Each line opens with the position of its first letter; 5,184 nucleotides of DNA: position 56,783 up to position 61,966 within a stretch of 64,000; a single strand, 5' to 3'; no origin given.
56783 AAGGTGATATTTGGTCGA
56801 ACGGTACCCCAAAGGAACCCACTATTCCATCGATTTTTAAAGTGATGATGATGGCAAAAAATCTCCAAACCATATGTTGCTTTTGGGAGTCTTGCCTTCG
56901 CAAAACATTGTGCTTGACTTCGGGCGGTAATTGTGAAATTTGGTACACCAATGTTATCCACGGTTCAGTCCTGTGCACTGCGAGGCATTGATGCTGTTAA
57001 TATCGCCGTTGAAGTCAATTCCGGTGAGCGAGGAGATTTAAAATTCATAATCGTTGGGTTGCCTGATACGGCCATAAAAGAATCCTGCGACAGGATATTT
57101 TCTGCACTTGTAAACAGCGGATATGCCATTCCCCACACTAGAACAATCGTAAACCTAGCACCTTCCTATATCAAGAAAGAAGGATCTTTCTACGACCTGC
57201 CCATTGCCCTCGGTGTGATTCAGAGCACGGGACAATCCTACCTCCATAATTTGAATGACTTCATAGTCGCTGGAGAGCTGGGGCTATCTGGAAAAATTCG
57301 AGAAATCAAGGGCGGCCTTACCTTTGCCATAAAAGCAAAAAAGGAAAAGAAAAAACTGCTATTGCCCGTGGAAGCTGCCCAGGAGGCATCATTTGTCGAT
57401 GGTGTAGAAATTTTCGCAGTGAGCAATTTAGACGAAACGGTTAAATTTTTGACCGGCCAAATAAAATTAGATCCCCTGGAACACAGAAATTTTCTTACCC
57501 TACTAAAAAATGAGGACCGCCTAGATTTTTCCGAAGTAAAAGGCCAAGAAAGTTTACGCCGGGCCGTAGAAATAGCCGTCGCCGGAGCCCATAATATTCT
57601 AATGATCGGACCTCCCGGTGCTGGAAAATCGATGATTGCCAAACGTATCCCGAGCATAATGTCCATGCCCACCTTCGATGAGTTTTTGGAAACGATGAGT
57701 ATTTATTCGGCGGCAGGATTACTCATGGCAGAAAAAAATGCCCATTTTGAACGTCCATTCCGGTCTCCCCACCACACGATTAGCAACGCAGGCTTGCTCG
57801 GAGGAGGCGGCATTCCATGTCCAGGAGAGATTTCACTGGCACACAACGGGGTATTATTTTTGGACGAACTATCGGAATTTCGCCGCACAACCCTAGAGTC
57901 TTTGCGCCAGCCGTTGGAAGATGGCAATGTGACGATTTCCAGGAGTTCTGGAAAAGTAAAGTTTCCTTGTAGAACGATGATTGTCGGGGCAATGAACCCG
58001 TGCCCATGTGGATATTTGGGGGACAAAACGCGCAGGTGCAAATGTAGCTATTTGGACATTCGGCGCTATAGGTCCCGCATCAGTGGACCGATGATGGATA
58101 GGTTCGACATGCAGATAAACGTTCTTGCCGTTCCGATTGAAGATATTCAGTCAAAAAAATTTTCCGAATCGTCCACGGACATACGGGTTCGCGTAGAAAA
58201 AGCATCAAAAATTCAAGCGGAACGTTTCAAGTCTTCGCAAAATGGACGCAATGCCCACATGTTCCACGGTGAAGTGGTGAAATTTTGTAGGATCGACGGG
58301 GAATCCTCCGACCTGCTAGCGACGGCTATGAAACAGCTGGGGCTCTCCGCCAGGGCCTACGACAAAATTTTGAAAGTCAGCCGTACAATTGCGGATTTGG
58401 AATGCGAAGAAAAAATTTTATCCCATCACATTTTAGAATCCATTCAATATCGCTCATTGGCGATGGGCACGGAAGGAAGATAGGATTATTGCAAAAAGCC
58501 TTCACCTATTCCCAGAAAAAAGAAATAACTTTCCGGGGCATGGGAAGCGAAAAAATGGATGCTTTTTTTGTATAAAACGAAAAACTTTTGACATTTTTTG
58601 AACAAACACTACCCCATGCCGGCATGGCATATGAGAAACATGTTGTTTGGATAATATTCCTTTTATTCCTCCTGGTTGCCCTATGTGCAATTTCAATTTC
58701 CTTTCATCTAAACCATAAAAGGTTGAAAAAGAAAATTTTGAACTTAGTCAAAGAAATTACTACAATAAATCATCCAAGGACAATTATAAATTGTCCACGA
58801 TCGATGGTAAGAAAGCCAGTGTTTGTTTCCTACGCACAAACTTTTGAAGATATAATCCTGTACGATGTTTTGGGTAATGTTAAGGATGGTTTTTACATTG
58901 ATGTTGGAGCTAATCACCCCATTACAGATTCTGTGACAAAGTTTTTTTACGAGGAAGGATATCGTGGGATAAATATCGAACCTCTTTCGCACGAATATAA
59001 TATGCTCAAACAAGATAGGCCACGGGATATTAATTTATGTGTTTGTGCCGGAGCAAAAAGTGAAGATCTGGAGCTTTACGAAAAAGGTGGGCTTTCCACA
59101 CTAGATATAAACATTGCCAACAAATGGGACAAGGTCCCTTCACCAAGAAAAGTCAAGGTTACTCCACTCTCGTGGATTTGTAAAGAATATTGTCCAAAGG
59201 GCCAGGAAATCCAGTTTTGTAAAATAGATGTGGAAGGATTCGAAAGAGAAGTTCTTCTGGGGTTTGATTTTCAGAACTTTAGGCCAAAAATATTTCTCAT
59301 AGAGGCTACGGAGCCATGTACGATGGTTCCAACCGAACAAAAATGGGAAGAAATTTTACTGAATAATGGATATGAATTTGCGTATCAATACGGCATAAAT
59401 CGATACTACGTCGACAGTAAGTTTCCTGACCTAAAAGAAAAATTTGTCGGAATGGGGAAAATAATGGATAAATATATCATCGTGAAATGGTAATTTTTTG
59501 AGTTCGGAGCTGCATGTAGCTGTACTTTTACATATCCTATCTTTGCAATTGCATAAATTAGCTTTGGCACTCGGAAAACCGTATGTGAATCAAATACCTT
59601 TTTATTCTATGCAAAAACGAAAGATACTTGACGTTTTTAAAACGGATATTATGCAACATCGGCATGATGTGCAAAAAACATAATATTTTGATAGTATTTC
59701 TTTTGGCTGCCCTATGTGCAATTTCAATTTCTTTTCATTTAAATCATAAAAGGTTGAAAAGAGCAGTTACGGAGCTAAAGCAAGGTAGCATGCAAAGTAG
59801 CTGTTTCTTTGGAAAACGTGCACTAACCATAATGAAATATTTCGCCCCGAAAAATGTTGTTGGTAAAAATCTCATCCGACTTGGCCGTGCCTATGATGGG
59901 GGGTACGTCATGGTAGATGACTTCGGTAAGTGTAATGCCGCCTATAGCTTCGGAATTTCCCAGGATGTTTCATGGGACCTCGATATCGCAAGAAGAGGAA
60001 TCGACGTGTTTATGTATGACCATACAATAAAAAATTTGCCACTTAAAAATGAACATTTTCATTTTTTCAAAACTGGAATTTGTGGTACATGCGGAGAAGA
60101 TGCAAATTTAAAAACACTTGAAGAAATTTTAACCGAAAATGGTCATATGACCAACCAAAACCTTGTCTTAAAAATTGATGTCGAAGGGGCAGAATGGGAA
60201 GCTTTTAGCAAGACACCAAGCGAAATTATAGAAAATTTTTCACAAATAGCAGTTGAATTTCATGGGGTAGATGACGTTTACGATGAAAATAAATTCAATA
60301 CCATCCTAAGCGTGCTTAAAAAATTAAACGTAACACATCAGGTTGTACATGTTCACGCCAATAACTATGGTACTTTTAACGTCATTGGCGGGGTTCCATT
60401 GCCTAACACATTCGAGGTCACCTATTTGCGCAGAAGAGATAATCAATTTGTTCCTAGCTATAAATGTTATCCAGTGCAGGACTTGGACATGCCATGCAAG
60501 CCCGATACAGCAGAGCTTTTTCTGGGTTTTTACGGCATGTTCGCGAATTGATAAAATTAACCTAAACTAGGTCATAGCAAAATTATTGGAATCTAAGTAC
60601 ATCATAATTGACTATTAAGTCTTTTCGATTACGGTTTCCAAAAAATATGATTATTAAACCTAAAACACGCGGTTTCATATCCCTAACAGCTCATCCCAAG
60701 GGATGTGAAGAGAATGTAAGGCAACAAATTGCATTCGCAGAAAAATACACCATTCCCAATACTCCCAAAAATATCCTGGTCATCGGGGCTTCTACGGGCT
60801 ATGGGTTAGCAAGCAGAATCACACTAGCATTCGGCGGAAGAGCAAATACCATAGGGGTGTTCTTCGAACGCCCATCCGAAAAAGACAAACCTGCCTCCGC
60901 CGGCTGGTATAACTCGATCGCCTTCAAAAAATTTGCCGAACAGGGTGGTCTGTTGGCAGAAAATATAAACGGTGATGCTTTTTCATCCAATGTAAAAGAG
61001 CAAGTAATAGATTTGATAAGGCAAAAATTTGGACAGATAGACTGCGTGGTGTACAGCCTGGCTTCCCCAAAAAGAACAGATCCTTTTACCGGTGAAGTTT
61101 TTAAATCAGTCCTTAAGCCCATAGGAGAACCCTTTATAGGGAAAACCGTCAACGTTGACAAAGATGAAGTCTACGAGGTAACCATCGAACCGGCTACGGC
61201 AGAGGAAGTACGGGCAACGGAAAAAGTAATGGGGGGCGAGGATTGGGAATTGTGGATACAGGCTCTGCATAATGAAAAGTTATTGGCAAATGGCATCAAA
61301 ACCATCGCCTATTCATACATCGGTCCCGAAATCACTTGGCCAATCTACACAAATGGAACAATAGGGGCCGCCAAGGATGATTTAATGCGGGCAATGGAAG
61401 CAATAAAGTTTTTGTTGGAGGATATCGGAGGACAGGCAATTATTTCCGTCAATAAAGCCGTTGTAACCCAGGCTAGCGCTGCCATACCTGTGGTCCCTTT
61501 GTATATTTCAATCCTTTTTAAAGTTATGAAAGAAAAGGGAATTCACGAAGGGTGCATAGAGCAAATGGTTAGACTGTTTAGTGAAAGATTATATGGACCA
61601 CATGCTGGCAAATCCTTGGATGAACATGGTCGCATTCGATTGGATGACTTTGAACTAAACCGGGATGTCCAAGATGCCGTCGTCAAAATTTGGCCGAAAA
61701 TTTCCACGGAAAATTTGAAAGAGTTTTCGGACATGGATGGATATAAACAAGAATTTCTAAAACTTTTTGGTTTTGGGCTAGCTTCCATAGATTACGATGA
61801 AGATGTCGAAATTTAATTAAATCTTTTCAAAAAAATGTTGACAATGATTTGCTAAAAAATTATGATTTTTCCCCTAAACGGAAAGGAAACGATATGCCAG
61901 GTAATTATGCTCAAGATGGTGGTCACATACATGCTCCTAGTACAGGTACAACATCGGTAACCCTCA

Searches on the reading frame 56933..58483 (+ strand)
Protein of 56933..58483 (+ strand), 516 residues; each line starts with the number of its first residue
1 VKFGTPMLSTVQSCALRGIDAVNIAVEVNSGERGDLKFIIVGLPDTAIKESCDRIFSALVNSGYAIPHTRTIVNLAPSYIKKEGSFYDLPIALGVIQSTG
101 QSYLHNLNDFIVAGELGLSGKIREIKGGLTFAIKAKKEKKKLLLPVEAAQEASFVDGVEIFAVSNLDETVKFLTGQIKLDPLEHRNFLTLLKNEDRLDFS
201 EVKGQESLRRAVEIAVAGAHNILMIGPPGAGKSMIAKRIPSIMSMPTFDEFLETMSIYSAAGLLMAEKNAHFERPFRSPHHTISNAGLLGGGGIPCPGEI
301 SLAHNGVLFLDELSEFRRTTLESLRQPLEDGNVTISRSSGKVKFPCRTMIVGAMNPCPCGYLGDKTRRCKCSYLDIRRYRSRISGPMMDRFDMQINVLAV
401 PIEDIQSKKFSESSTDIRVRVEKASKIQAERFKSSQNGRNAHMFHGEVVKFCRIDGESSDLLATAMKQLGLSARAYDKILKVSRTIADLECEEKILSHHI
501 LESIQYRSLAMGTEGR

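Call 62: search_protein_families(library=pfam, proteins=[window:56933-58483:+], max_evalue=0.00001)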
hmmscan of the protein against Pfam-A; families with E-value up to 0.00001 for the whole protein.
window:56933-58483:+ (516 aa): 5 families
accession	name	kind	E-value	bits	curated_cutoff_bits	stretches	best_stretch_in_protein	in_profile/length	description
PF01078.27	Mg_chelatase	-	3.9e-88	294.7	20.3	1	198-402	1-204/207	Magnesium chelatase, subunit ChlI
PF13541.12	ChlI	-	1.3e-36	125.5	27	1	26-147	1-120/121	Subunit ChlI of Mg-chelatase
PF13335.12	Mg_chelatase_C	-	4.9e-29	101.2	26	1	412-507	2-94/94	Magnesium chelatase, subunit ChlI C-terminal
PF00493.29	MCM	-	1.7e-10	40.9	23.3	1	298-398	115-205/224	MCM P-loop domain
PF07728.20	AAA_5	-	1.3e-08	35.4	22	1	221-358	1-125/139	AAA domain (dynein-related subfamily)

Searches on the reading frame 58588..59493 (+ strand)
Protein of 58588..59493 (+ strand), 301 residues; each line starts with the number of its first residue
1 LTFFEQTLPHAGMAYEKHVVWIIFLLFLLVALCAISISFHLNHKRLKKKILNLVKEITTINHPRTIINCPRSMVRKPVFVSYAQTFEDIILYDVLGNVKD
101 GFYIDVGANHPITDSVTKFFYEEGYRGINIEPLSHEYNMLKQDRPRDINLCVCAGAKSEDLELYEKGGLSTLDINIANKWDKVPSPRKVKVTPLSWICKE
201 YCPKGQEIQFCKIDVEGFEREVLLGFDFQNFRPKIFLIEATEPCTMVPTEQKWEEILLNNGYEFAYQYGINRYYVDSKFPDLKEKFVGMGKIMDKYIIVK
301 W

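Call 62: search_protein_families(library=pfam, proteins=[window:58588-59493:+], max_evalue=0.00001)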
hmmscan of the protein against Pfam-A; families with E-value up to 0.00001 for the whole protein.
window:58588-59493:+ (301 aa): 1 family
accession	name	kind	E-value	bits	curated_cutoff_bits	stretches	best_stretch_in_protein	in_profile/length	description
PF05050.19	Methyltransf_21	-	4.2e-19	69.7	22.7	1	105-264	1-173/173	Methyltransferase FkbM domain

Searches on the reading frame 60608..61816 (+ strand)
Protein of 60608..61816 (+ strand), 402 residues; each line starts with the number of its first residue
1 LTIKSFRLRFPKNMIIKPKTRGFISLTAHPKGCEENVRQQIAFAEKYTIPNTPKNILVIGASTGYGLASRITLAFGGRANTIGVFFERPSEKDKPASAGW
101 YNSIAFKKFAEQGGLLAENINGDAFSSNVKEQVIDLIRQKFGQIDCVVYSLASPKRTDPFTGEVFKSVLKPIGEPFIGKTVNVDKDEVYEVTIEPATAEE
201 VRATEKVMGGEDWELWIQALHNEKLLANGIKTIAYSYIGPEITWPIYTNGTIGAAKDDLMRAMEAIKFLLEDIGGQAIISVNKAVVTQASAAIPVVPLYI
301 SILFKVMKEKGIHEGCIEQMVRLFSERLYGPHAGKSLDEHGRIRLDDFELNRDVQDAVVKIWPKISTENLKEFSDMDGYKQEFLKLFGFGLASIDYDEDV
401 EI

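Call 62: search_protein_families(library=pfam, proteins=[window:60608-61816:+], max_evalue=0.00001)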
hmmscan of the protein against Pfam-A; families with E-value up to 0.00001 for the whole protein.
window:60608-61816:+ (402 aa): 3 families
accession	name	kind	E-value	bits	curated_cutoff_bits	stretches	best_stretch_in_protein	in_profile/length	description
PF12241.14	Enoyl_reductase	-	6e-112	373.2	22.1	1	94-329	1-236/236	Trans-2-enoyl-CoA reductase catalytic region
PF12242.14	Eno-Rase_NADH_b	-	6.4e-33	112.8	23.4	1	15-91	1-78/79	NAD(P)H binding domain of trans-2-enoyl-CoA reductase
PF07055.18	Eno-Rase_FAD_bd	-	8.5e-28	97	25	1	337-400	1-64/64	Enoyl reductase FAD binding domain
